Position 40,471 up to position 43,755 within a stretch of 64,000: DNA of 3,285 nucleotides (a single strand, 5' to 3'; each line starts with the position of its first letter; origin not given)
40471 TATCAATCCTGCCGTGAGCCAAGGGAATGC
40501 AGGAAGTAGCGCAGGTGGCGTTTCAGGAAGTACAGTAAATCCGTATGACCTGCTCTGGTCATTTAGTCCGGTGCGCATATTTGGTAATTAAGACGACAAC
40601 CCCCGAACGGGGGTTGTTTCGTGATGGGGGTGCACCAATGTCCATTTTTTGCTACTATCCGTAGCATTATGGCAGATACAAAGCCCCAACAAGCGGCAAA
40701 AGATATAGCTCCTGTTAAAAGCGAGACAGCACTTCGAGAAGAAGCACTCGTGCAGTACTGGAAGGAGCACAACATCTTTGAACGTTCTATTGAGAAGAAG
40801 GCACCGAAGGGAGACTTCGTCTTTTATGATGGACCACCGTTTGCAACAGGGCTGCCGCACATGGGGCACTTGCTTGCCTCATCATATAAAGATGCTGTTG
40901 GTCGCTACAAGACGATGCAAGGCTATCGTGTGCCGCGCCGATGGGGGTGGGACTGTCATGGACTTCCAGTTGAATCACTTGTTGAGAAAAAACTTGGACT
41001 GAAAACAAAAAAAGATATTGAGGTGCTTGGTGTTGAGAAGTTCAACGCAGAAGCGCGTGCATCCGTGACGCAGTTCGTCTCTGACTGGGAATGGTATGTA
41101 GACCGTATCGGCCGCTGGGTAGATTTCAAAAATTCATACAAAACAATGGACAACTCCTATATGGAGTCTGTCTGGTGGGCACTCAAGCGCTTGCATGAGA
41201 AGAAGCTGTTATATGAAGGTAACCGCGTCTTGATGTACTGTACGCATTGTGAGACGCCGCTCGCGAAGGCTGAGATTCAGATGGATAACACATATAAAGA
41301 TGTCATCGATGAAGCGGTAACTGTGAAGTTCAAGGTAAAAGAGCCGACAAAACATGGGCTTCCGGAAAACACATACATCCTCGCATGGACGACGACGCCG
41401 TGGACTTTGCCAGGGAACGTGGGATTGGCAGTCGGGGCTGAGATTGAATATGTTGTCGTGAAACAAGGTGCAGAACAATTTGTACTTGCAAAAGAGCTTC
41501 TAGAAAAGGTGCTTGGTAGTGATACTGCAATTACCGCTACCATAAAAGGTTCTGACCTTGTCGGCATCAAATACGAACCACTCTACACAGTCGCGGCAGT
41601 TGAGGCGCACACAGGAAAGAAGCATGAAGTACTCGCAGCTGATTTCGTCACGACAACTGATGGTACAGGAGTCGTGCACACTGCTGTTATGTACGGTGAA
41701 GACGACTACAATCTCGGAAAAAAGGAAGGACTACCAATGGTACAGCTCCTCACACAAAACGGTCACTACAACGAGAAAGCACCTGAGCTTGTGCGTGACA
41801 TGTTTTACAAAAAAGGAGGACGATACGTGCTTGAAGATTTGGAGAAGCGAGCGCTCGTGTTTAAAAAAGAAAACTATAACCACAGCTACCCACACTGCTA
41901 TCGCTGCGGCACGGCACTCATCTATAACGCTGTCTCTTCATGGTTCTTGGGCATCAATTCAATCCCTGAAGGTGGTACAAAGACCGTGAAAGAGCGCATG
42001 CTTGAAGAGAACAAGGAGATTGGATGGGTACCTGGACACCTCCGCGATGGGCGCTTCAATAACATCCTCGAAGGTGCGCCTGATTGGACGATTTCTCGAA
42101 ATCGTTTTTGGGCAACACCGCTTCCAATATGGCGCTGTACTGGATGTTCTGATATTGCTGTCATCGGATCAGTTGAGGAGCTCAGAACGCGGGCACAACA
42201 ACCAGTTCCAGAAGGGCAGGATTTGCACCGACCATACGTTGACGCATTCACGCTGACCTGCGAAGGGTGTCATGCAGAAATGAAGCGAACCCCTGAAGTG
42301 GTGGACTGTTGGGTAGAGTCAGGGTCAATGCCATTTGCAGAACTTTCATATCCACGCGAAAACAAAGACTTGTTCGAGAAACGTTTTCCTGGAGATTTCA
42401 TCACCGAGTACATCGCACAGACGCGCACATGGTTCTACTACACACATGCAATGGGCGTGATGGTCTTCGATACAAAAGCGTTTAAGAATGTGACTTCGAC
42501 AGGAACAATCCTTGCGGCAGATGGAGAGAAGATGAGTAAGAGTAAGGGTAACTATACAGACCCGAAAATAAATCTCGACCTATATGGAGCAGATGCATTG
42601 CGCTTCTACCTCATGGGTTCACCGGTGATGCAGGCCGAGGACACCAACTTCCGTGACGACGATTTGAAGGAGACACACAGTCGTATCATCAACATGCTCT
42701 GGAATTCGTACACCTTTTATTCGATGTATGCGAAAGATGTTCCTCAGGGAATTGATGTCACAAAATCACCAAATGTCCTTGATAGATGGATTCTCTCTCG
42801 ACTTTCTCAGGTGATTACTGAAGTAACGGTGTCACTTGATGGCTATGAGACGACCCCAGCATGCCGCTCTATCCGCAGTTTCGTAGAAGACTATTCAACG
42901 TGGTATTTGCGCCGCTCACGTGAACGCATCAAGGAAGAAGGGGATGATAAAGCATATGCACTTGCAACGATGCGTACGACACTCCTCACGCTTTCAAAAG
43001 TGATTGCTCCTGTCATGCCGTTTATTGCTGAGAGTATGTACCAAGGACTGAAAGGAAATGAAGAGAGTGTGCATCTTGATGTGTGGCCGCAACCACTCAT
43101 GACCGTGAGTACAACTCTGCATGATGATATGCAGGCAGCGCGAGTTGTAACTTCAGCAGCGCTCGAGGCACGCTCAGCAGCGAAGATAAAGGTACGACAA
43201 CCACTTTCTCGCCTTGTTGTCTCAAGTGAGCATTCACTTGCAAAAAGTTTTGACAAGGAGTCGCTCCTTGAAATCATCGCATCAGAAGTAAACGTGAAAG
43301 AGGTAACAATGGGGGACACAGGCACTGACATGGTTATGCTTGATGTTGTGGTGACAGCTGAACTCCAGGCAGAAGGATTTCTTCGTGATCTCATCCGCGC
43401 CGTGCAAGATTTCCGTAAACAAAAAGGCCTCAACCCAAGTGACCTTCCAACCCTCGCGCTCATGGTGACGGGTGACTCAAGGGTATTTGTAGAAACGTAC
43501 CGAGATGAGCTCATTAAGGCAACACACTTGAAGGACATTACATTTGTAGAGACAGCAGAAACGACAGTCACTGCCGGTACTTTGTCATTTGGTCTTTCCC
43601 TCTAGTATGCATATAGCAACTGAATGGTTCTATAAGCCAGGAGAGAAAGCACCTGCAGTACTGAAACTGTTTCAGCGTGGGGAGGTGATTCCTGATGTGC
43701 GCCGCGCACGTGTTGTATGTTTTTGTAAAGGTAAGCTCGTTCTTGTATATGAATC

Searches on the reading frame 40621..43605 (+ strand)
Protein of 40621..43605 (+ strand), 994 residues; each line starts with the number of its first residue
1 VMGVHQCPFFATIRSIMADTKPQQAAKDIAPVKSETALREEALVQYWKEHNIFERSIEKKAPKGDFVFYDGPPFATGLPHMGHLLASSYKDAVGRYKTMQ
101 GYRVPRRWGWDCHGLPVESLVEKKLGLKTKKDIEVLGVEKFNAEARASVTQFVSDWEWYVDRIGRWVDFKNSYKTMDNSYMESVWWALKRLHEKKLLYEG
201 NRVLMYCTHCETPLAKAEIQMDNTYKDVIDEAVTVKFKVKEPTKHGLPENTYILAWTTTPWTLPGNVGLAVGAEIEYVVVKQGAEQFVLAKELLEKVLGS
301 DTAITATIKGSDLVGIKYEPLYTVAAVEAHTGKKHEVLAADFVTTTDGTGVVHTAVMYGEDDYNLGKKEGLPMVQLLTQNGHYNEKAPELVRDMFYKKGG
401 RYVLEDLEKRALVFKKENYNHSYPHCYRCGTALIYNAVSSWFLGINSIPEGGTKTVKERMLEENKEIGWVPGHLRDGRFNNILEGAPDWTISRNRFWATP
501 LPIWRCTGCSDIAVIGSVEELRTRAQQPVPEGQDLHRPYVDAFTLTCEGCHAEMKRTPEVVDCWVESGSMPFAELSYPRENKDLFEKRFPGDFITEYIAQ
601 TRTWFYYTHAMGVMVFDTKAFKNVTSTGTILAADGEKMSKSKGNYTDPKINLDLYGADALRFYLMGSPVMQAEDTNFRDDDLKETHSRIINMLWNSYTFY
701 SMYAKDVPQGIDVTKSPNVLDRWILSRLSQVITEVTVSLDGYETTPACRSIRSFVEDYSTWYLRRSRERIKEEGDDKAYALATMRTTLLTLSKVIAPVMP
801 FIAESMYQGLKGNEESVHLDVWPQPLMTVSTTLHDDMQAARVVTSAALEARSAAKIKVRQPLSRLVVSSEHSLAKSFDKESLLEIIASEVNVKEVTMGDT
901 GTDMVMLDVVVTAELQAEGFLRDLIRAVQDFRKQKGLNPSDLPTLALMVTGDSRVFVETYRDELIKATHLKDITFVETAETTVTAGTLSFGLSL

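Call 19: search_protein_families(library=ncbifam, proteins=[window:40621-43605:+], max_evalue=1e-10)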
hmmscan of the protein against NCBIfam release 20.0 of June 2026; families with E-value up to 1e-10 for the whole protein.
window:40621-43605:+ (994 aa): 16 families
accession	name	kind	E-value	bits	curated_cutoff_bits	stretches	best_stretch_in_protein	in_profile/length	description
TIGR00392.1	ileS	equivalog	3e-256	852.8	621.4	1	34-872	6-854/861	isoleucine--tRNA ligase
NF000257.1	MupA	exception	2.6e-221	737.2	1900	1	43-906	12-855/1024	mupirocin-resistant isoleucine--tRNA ligase MupA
NF000258.1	MupB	exception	7.2e-218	725.9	1900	1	34-897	3-848/1033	mupirocin-resistant isoleucine--tRNA ligase MupB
TIGR00422.1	valS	equivalog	1.4e-125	420.4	612.1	2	318-917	237-808/863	valine--tRNA ligase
NF009687.0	PRK13208.1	equivalog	9.9e-121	404.3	738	2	317-900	235-791/801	valine--tRNA ligase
NF004349.1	PRK05729.1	equivalog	2e-105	353.9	704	1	39-912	9-787/860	valine--tRNA ligase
NF040702.1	ileS_w_GNAT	exception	1.8e-99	333.9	1999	2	287-894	448-1047/1100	isoleucine--tRNA ligase, N-acetyltransferase domain-containing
NF011492.0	PRK14900.1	equivalog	4.3e-69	233.5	1783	2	280-836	214-730/1044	valine--tRNA ligase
NF000540.1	alt_ValS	exception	6.4e-64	216.3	900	1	451-877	394-810/827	valine--tRNA ligase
TIGR00395.1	leuS_arch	equivalog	6.9e-59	199.7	648.5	2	44-363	8-316/938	leucine--tRNA ligase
NF008957.0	PRK12300.1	subfamily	1.4e-58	198.7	677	2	42-353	12-312/946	leucine--tRNA ligase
TIGR00396.1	leuS_bact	equivalog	1.4e-36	126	548.4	2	40-220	7-168/843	leucine--tRNA ligase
TIGR00398.1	metG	equivalog_domain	1.3e-29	103.3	336.35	1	614-816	305-507/530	methionine--tRNA ligase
NF008900.0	PRK12267.1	equivalog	6.7e-24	84.3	598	1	560-815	224-481/648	methionine--tRNA ligase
NF001100.0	PRK00133.1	equivalog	9.1e-15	54.2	587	0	617-818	311-510/676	methionine--tRNA ligase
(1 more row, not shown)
